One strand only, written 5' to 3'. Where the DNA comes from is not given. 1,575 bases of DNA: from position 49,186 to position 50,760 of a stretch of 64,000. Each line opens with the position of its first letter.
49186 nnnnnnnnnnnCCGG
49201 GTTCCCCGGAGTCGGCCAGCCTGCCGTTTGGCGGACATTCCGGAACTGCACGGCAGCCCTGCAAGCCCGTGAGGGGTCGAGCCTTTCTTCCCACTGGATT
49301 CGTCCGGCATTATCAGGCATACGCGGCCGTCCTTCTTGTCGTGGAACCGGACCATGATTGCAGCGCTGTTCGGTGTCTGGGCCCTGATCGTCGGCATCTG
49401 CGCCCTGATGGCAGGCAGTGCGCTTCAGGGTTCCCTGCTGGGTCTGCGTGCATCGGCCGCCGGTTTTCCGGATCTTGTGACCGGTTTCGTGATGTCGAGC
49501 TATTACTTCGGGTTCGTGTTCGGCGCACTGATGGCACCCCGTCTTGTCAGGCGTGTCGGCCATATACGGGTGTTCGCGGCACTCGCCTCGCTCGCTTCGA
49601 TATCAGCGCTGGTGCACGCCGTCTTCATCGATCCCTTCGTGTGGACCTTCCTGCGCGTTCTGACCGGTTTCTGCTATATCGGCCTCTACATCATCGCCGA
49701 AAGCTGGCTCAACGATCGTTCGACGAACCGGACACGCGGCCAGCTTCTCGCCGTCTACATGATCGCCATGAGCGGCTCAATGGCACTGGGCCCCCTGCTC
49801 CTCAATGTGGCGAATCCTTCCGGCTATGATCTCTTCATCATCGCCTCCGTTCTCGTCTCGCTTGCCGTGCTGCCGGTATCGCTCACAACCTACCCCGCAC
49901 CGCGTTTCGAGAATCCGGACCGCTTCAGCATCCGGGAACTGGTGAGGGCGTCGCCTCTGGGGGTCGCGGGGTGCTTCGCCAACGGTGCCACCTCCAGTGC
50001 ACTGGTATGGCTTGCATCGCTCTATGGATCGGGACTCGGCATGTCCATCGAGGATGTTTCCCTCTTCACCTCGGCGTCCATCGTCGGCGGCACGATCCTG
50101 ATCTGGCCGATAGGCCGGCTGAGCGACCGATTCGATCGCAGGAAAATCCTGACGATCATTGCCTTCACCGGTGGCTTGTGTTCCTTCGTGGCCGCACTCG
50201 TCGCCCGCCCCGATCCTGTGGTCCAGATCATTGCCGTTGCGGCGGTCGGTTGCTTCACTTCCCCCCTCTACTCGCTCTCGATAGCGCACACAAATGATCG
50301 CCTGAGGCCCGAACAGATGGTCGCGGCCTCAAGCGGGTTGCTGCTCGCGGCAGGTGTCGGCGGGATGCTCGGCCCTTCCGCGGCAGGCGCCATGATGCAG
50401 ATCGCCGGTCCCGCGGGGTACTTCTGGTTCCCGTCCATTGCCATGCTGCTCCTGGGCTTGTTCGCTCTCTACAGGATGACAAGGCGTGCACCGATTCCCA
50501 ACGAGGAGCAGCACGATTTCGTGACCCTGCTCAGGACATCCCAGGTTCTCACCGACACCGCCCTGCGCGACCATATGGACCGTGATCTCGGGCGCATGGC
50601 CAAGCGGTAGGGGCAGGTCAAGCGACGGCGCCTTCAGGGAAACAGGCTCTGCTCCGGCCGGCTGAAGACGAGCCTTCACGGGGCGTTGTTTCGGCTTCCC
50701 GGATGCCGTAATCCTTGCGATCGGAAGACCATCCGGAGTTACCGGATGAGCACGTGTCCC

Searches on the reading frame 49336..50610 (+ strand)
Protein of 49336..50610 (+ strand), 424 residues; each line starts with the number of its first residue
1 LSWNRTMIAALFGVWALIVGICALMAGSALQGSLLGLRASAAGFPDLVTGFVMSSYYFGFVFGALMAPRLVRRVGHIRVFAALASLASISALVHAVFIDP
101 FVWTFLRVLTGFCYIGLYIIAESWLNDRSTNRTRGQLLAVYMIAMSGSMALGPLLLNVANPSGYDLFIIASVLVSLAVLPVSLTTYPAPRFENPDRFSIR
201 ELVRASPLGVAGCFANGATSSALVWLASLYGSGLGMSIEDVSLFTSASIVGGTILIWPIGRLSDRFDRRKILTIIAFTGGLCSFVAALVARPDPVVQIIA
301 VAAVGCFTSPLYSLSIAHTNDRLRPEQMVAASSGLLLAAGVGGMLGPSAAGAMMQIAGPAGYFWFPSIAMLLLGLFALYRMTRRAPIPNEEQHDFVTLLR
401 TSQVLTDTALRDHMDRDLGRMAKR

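Call 3: search_protein_families(library=pfam, proteins=[window:49336-50610:+])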
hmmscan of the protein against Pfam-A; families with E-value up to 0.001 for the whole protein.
window:49336-50610:+ (424 aa): 4 families
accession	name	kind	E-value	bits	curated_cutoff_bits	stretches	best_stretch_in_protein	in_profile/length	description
PF07690.21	MFS_1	-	2.6e-33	115.8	33.4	2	212-393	5-185/347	Major Facilitator Superfamily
PF05977.19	MFS_3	-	9.9e-10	37.9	27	2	47-178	254-386/524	Transmembrane secretion effector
PF00083.30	Sugar_tr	-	1.6e-08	34.3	22.3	1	45-150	44-152/452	Sugar (and other) transporter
PF12832.13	MFS_1_like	-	0.00054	19.5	25.2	0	42-152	242-354/373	MFS_1 like family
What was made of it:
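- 49354..50610 (+): MFS transporter (418 aa from the ATG at 49354; the mechanical ORF starts at TTG 49336). It is a conserved downstream neighbour in the marine or host-associated part of the orphan clade only. Its substrate is unknown. Pfam MFS_1 (call 3).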

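Call 20: search_protein_families(library=ncbifam, proteins=[window:49336-50610:+])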
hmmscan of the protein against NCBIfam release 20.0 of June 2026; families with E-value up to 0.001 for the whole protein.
window:49336-50610:+ (424 aa): 10 families
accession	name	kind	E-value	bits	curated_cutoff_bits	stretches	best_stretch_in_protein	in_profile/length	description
NF002962.0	PRK03633.1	equivalog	2.9e-37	128.7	361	1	14-360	8-351/382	MFS transporter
TIGR00900.1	2A0121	subfamily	5.1e-11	42.5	319.6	1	214-376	13-173/364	H+ Antiporter protein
NF053813.1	MFS_TcaB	equivalog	6.7e-08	31.7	475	1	238-402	40-202/396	putative multidrug effflux MFS transporter TcaB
TIGR00880.1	2_A_01_02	superfamily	2e-07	31.2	131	1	257-375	15-132/141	multidrug resistance protein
TIGR00893.1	2A0114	subfamily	1.2e-06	27.7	395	1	222-378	234-396/399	D-galactonate transporter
TIGR00895.1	2A0115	subfamily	2.7e-06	26.6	418.55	1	224-353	271-397/398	aromatic acid/H+ symport family MFS transporter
NF047396.1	MFS_flip_LtaA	equivalog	3e-06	26.5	450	1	68-378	70-385/394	lipoteichoic acid biosynthesis MFS flippase LtaA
NF002982.0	PRK03699.1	equivalog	9.7e-05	21.6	221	1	221-363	224-363/395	MFS transporter TsgA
NF008586.0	PRK11551.1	equivalog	0.00021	20.4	410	1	223-385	240-399/406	3-(3-hydroxy-phenyl)propionate transporter MhpT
NF047574.1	opine_export_Sa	equivalog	0.00086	18.4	235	1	29-178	23-172/388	staphylopine family metallophore export MFS transporter CntE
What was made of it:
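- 49354..50610 (+): Best NCBIfam match is PRK03633, 128.7 bits against a cut-off of 361 (call 20).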
